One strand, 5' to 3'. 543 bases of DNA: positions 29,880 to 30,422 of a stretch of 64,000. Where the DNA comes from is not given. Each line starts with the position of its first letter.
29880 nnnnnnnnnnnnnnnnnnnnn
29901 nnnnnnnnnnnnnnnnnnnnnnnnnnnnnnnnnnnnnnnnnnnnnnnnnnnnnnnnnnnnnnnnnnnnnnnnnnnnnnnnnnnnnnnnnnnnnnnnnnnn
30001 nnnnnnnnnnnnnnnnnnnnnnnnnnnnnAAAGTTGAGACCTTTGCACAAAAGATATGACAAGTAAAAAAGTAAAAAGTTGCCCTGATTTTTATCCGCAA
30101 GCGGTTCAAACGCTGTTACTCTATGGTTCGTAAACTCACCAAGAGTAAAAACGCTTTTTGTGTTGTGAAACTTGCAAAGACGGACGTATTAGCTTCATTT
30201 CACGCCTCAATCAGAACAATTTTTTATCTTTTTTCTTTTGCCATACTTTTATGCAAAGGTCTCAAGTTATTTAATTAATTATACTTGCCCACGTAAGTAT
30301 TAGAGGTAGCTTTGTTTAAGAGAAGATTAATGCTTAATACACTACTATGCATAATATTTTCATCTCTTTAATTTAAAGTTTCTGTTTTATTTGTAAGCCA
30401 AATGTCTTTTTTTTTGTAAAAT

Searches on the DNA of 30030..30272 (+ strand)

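Call 49: search_dna_similar(query=window:30030-30272:+, collection=plasmids, mode=distant, max_evalue=1, max_rows=10)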
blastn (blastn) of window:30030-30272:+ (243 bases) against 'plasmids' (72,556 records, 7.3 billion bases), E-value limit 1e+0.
Records with a match: 2; places in all: 2; records where one place covers at least 80% of the query: 0.
Best place of each record, by identity: 95-99% 1; 90-95% 1.
By first word of the organism name: Photobacterium 1; Nostoc 1.
By predicted mobility (MOB-suite, as given by PLSDB): non-mobilizable 1; mobilizable 1.
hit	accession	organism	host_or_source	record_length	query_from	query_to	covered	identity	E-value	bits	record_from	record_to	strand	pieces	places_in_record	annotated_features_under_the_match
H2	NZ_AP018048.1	Photobacterium damselae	Morone chrysops x Morone saxatilis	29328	195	221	11%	92.6%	7e-1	41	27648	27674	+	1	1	DUF2061 domain-containing protein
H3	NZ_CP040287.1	Nostoc sp. C057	Phaeoceros,pure culture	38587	153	178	11%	96.2%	2e-1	44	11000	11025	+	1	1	hypothetical protein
